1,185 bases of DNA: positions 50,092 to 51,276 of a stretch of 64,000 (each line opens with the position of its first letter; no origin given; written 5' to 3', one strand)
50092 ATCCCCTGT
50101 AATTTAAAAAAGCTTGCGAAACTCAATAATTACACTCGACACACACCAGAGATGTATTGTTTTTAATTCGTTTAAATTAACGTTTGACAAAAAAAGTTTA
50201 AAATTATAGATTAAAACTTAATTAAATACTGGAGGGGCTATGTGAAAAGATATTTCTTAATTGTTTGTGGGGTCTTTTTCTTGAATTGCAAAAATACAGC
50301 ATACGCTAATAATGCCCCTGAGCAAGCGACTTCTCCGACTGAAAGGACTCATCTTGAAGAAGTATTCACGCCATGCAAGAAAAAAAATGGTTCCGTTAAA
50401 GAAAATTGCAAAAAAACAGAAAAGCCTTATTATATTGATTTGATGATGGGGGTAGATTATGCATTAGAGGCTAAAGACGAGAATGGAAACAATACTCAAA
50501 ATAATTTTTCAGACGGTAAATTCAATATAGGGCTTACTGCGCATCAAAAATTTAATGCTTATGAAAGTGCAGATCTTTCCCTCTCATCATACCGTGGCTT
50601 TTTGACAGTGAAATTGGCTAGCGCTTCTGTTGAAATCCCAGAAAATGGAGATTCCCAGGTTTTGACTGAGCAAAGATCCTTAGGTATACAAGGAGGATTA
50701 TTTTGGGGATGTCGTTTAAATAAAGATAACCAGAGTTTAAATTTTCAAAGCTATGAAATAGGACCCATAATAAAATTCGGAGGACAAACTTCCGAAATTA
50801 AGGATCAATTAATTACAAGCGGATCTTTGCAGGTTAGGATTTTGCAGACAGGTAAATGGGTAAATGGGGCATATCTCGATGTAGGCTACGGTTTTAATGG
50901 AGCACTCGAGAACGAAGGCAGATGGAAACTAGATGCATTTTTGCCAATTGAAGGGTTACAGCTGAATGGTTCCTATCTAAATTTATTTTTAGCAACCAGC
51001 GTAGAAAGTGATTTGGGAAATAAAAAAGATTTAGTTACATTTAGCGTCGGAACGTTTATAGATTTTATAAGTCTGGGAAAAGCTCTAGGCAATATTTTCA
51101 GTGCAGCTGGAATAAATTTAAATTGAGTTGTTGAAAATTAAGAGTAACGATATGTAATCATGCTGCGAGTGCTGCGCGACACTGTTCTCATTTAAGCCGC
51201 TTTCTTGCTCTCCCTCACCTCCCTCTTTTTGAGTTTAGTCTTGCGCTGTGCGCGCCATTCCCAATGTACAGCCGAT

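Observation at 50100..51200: Low-GC foreign island encoding a lipoprotein, adjacent to a REP/RAYT element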

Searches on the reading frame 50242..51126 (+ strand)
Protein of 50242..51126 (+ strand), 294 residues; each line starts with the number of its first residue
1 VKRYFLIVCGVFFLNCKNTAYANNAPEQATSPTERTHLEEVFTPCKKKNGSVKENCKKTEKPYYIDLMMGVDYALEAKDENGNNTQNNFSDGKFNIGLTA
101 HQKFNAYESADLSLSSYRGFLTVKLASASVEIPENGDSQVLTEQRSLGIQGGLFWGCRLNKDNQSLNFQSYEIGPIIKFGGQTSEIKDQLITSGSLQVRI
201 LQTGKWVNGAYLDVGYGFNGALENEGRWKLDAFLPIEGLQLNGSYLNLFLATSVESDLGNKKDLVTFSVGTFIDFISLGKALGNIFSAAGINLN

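Call 4: search_protein_families(library=pfam, proteins=[window:50242-51126:+], max_evalue=1)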
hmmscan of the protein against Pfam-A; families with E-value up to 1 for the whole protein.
window:50242-51126:+ (294 aa): 0 families

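Call 5: search_protein_families(library=ncbifam, proteins=[window:50242-51126:+], max_evalue=10)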
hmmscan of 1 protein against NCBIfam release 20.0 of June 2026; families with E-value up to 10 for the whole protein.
window:50242-51126:+ (294 aa): 0 families

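Call 6: find_homologous_proteins(query=window:50242-51126:+, max_evalue=0.01)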
Query window:50242-51126:+ (294 aa): 1 proteins with E <= 0.01 among 733 candidates.
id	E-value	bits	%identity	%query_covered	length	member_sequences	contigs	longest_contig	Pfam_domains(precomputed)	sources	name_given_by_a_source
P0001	4.5e-184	629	100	96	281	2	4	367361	-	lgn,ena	-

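Call 9: find_encoding_contigs(protein=P0001, flank=10000, max_places=6)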
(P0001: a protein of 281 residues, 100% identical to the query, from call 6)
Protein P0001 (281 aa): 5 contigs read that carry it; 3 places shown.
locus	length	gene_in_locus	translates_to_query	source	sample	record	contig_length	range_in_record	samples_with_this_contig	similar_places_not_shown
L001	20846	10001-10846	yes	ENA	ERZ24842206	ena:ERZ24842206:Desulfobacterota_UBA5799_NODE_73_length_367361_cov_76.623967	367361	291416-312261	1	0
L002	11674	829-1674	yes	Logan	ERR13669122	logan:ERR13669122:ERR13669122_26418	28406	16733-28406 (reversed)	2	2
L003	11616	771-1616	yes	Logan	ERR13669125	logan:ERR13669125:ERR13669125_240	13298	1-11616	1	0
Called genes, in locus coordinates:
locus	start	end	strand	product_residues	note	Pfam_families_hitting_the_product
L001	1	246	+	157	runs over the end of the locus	PF01322:Cytochrom_C_2 (weak)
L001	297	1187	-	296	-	PF00294:PfkB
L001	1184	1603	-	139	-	PF01894:YjbQ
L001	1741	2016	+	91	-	PF06803:DUF1232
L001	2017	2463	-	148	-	PF02580:Tyr_Deacylase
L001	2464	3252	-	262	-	PF01887:SAM_HAT_N, PF20257:SAM_HAT_C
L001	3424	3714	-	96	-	PF07561:DUF1540 (weak)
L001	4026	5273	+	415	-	PF11871:DUF3391, PF13487:HD_5, PF01966:HD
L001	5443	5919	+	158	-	PF10006:DUF2249, PF01106:NifU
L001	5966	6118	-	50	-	PF04945:YHS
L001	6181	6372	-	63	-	-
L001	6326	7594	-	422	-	PF04055:Radical_SAM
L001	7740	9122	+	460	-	PF00753:Lactamase_B, PF10996:Beta-Casp, PF07521:RMMBL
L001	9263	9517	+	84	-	-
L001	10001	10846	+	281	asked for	-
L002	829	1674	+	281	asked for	-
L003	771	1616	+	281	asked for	-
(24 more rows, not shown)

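Call 15: predict_structure(protein=window:50242-51126:+)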
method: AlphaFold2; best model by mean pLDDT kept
length: 294 residues; sequences in the alignment: 1
mean_pLDDT: 32.9   pTM: 0.23
mean pLDDT of the five models: 32.9, 30.8, 30.6, 28.9, 26.5
residues with pLDDT >= 90: 0; 70-90: 0; 50-70: 2; < 50: 292
segments of 3 or more residues with pLDDT < 50: 1-26, 28-38, 40-294
pLDDT, mean of each block of 10 residues (from residue 1): 29 34 45 45 43 37 32 36 40 31 29 30 30 35 31 31 30 30 26 27 26 29 30 32 31 32 30 33 39 35
secondary structure, 60 per line:
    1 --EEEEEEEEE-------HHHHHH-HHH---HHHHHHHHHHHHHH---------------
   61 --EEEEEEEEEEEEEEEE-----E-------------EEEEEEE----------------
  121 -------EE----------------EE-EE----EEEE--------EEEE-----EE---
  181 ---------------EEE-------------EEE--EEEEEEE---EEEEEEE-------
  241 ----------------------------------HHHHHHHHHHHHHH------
elements in order: E3-11 H19-24 H32-45 E63-78 E98-104 E155-158 E167-170 E196-198 E212-214 E217-223 E227-233 H275-288

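Call 19: search_protein_representatives(protein=window:50242-51126:+)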
Query: 294 residues. Proteins with E-value up to 0.001 (for the whole library): 14; up to 1e-10: 10; up to 1e-30: 1. The best 14 are listed.
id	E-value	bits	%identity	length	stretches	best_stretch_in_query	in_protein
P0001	1.4e-184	628.5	100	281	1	14-294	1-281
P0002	1.4e-28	116.6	37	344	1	52-287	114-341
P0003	1.2e-22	97.1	37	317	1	56-277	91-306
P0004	4.5e-22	95.3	36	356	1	57-274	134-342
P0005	3.2e-19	85.9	40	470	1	58-275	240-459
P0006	4.5e-19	85.4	30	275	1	8-272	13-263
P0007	7.3e-19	84.7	34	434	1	101-283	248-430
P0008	2.0e-15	73.4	33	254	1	58-275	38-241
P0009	2.8e-14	69.7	36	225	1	58-273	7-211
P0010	4.5e-13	65.7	38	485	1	57-273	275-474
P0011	5.2e-08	49.1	45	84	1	201-278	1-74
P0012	1.9e-07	47.3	44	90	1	196-273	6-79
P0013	6.0e-06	42.3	30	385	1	88-276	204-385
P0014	1.1e-04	38.2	42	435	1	196-275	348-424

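Call 22: search_protein_families(library=pfam, alignment_id=A1, max_evalue=0.1)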
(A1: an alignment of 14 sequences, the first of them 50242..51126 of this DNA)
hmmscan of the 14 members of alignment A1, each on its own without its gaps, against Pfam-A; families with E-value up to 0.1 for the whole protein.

A. member 1, window:50242-51126:+ (294 aa): 0 families

B. families by the number of members that match (of 14 scanned): 7 families
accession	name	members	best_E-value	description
PF01833.30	TIG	3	0.00027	IPT/TIG domain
PF00041.27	fn3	1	8.3e-10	Fibronectin type III domain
PF16656.11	Pur_ac_phosph_N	1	5.1e-09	Purple acid Phosphatase, N-terminal domain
PF12836.13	HHH_3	1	1.4e-08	Helix-hairpin-helix motif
PF25788.1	Ig_Rha78A_N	1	0.0047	Rha78A-like, N-terminal immunoglobulin domain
PF04709.17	AMH_N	1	0.077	Anti-Mullerian hormone, N terminal region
PF12698.13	ABC2_membrane_3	1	0.082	ABC-2 family transporter protein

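Call 23: search_solved_structures(query=A1, max_evalue=10)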
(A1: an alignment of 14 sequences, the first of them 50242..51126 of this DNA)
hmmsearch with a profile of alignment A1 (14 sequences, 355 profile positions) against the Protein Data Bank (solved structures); distinct sequences matched with E-value up to 10: 2.
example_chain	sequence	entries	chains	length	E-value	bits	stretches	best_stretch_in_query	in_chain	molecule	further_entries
1a47_A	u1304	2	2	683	0.25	13.8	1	38-127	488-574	CYCLODEXTRIN GLYCOSYLTRANSFERASE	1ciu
3bmv_A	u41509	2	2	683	0.25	13.8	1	38-127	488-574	Cyclomaltodextrin glucanotransferase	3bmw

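Call 27: find_homologous_proteins(query=A2, max_evalue=0.001)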
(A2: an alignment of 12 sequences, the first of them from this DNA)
Query A2 (12 sequences) (238 aa, profile of the alignment): 2 proteins with E <= 0.001 among 8000 candidates.
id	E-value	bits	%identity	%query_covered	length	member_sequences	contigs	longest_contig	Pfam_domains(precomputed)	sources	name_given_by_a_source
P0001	6.1e-70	253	100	100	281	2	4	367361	-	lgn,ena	-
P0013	1.7e-60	222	28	92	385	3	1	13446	PF00041.28,PF16656.12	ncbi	ncbi:MAG: fibronectin type III domain-containing protein [bacterium]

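Call 28: search_solved_structures(query=A2, max_evalue=10)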
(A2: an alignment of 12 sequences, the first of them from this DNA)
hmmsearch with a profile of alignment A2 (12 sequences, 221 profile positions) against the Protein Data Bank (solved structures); distinct sequences matched with E-value up to 10: 0.

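Call 36: predict_structure(alignment_id=A2)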
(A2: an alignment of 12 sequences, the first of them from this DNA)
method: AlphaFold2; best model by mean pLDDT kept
length: 238 residues; sequences in the alignment: 12
mean_pLDDT: 82.5   pTM: 0.80
mean pLDDT of the five models: 82.5, 81.9, 81.6, 80.8, 79.0
residues with pLDDT >= 90: 86; 70-90: 109; 50-70: 41; < 50: 2
segments of 3 or more residues with pLDDT < 50: none
pLDDT, mean of each block of 10 residues (from residue 1): 82 86 57 79 83 56 93 73 72 95 65 85 91 89 91 95 84 96 82 94 85 88 81 78
secondary structure, 60 per line:
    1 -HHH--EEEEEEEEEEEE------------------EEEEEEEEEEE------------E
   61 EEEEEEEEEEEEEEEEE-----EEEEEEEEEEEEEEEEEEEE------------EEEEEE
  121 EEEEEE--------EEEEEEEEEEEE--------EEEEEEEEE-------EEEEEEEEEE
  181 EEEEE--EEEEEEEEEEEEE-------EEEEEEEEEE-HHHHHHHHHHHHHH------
elements in order: E7-18 E37-47 E60-77 E83-102 E115-126 E135-146 E155-163 E171-185 E188-200 E208-217 H219-232

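Call 40: fold_search(model_id=the predicted structure, library=pdb)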
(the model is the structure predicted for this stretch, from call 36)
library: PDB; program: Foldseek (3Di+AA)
matches with E <= 10: 563; with E <= 0.001: 1
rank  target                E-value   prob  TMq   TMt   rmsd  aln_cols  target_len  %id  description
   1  3qq2_C                1.1e-04  1.00  0.36  0.35  14.8       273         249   12  Crystal Structure of the Beta Domain of the Bordetella Autotransporter Brka (released 2011-04-13)
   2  3qq2_A                1.0e-03  1.00  0.36  0.35  11.2       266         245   12  Crystal Structure of the Beta Domain of the Bordetella Autotransporter Brka (released 2011-04-13)
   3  3qq2_B                1.3e-03  0.99  0.37  0.36  11.2       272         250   10  Crystal Structure of the Beta Domain of the Bordetella Autotransporter Brka (released 2011-04-13)
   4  7pzf_E                2.2e-03  0.35  0.19  0.15  19.5       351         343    8  Crystal structure of the OmpK36 TD insertion chimera from Klebsiella pneumonia (released 2022-07-06)
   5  5o9c_A                2.8e-03  0.33  0.18  0.14  23.6       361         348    9  Crystal structure of Omp36 from Enterobacter aerogenes (released 2018-06-27)
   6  5o79_C                2.9e-03  0.28  0.17  0.13  22.9       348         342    9  Klebsiella pneumoniae OmpK36 (released 2018-06-20)
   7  6rck_A                4.0e-03  0.35  0.18  0.15  19.9       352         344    7  Crystal structure of the OmpK36 GD insertion chimera from Klebsiella pneumonia (released 2019-09-11)
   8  9oqa                  6.2e-03  0.94  0.38  0.18  12.4       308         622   12  Cryo-EM structure of AaaA, a Pseudomonas Aeruginosa autotransporter (released 2025-08-13)
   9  9a32_MODEL_1_A        6.9e-03  0.57  0.23  0.17  22.8       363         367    7  Model of E. coli OmpC by in-cell photo-crosslinking MS and deep learning (released 2023-02-24)
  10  1osm_A                7.6e-03  0.41  0.22  0.17  19.9       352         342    9  OSMOPORIN (OMPK36) FROM KLEBSIELLA PNEUMONIAE (released 1999-07-26)
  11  3dwo                  7.6e-03  0.38  0.22  0.14  25.1       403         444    9  Crystal structure of a Pseudomonas aeruginosa FadL homologue (released 2008-12-16)
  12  2r4l_C                9.0e-03  0.21  0.17  0.13  24.3       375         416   10  Crystal structure of the long-chain fatty acid transporter FadL mutant P34A (released 2008-09-16)
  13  8uzl_C                1.0e-02  1.00  0.38  0.56   6.8       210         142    7  Designed Transmembrane beta-barrel- TMB10_163 (released 2024-07-17)
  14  1bxw                  1.0e-02  0.85  0.29  0.35   9.1       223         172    8  OUTER MEMBRANE PROTEIN A (OMPA) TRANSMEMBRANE DOMAIN (released 1998-10-14)
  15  1qj9                  1.0e-02  0.82  0.26  0.37  13.1       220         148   10  CRYSTAL STRUCTURE OF THE OUTER MEMBRANE PROTEIN OMPX FROM ESCHERICHIA COLI (released 1999-10-06)
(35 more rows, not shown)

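Call 44: find_encoding_contigs(protein=P0002, flank=8000, max_places=3)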
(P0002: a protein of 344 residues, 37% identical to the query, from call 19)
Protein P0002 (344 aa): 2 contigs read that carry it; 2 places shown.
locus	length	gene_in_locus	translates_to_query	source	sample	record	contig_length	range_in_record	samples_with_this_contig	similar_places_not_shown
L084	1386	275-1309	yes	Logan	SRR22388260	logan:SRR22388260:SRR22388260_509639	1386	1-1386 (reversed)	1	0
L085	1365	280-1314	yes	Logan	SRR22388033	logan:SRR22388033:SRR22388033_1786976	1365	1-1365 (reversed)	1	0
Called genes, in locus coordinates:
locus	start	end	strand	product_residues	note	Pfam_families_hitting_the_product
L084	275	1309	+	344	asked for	-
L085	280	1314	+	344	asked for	-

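Call 45: find_encoding_contigs(protein=P0006, flank=8000, max_places=3)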
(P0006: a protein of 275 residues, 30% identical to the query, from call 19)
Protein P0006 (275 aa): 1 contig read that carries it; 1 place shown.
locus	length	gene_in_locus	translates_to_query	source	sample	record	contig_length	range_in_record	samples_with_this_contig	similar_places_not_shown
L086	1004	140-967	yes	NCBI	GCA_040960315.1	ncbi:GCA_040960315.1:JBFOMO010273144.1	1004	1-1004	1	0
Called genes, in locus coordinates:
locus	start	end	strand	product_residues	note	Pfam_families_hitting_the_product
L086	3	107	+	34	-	?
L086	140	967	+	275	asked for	-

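Call 46: find_encoding_contigs(protein=P0013, flank=8000, max_places=3)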
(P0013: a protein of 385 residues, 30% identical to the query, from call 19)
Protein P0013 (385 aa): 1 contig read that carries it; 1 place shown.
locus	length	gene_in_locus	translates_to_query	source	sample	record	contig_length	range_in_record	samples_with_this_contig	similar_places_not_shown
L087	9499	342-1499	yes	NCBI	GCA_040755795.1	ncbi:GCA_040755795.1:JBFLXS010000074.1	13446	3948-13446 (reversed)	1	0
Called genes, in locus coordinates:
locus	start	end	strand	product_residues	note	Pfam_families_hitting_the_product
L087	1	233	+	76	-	?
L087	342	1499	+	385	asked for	PF00041:fn3, PF16656:Pur_ac_phosph_N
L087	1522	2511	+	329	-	PF00493:MCM (weak), PF20030:bpMoxR, PF07726:AAA_3, PF07728:AAA_5, PF17863:AAA_lid_2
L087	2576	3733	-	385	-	PF04015:DUF362, PF12797:Fer4_2 (faint), PF00037:Fer4 (faint), PF13237:Fer4_10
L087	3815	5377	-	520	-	PF01408:GFO_IDH_MocA, PF22725:GFO_IDH_MocA_C3, PF02894:GFO_IDH_MocA_C, PF25084:LbH_EIF2B (weak), PF00132:Hexapep, PF25087:GMPPB_C, PF14602:Hexapep_2 (weak), PF00132:Hexapep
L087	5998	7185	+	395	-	PF00155:Aminotran_1_2, PF01041:DegT_DnrJ_EryC1, PF01053:Cys_Met_Meta_PP (weak)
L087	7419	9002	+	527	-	PF00389:2-Hacid_dh, PF02826:2-Hacid_dh_C, PF19304:PGDH_inter, PF01842:ACT, PF22629:ACT_AHAS_ss (weak)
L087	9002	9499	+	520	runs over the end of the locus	PF03486:HI0933_like, PF07992:Pyr_redox_2 (faint), PF00890:FAD_binding_2, PF02910:Succ_DH_flav_C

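Call 48: find_related_loci(query=A2, collection=viral_contigs, flank=10000)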
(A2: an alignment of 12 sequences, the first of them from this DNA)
Query A2 (238 aa) in viral_contigs; peptide patterns used: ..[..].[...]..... (x = any residue, [..] = any of these).
22 stretches matched a pattern, but none encodes a relative of the query by tblastn (E <= 1e-3).

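Call 52: find_encoding_contigs(protein=P0004, flank=8000, max_places=2)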
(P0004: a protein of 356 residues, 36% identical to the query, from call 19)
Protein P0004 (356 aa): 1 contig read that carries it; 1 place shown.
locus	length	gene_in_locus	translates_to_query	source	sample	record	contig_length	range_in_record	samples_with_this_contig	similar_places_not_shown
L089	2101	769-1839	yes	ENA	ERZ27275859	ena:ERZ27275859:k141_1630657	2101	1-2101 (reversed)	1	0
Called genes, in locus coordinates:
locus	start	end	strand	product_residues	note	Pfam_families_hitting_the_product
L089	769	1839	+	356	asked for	-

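Call 53: find_encoding_contigs(protein=P0005, flank=8000, max_places=2)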
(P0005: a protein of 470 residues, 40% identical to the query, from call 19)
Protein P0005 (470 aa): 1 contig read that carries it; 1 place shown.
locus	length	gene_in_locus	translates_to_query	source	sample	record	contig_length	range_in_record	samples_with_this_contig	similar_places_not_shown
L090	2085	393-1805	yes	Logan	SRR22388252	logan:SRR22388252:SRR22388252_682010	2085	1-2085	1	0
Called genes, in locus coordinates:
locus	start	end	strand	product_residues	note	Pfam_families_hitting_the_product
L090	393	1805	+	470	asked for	-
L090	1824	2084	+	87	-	?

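Call 54: find_encoding_contigs(protein=P0010, flank=8000, max_places=2)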
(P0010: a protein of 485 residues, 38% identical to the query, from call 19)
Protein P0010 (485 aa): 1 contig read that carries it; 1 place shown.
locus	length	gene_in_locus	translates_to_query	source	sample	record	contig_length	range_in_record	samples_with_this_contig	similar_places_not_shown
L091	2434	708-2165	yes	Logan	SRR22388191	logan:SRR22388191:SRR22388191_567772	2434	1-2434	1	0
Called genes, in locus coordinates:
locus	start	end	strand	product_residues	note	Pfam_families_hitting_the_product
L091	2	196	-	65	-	?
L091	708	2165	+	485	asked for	-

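Call 55: find_encoding_contigs(protein=P0008, flank=8000, max_places=2)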
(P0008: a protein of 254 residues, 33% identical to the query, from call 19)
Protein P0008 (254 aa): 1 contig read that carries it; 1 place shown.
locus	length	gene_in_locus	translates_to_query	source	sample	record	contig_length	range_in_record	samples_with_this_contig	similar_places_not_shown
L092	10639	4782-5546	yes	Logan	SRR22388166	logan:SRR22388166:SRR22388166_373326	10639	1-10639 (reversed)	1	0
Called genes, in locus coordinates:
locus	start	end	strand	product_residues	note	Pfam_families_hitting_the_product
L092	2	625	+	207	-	?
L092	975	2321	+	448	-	-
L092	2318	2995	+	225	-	-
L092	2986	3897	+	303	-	PF01471:PG_binding_1, PF01464:SLT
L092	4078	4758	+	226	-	-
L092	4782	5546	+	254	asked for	-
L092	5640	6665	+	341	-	-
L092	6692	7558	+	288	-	PF06314:ADC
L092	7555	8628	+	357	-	PF00561:Abhydrolase_1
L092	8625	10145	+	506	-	PF01734:Patatin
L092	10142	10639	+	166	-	?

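Call 59: search_protein_families(library=padloc, alignment_id=A1, max_evalue=1)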
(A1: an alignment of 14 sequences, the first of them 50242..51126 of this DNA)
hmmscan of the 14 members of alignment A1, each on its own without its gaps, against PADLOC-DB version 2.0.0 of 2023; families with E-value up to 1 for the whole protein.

A. member 1, window:50242-51126:+ (294 aa): 0 families

B. families by the number of members that match (of 14 scanned): 3 families
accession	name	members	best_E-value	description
PDLC03859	LmuB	1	0.0063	-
PDLC00254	LmuB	1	0.16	AAA ATPase domain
PDLC03865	LmuB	1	0.2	-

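Call 60: search_protein_families(library=phrogs, alignment_id=A1, max_evalue=1)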
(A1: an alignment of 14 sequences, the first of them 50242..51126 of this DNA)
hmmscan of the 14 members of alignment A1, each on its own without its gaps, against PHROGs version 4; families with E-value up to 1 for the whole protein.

A. member 1, window:50242-51126:+ (294 aa): 1 family
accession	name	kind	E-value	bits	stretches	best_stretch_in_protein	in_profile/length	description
phrog_20921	-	unknown function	0.0043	18.1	0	1-19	1-19/149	-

B. families by the number of members that match (of 14 scanned): 12 families
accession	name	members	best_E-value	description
phrog_31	-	1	2.7e-09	central tail fiber J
phrog_20921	-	1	0.0043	-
phrog_20782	-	1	0.006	-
phrog_6977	-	1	0.024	minor tail protein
phrog_6978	-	1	0.1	-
phrog_34947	-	1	0.13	-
phrog_5894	-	1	0.24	-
phrog_37097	-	1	0.25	-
phrog_18991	-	1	0.3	-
phrog_16505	-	1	0.34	-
phrog_2429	-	1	0.62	involved in bacteriocin production or immunity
phrog_12210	-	1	0.96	-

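Call 61: search_protein_families(library=pfam, alignment_id=A2, max_evalue=10)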
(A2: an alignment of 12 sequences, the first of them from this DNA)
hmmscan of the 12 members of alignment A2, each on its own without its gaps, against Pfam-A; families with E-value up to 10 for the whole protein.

A. member 1, seq(238 aa): 0 families

B. families by the number of members that match (of 12 scanned): 1 family
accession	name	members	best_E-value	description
PF23955.1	DUF7284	1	0.17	Family of unknown function (DUF7284)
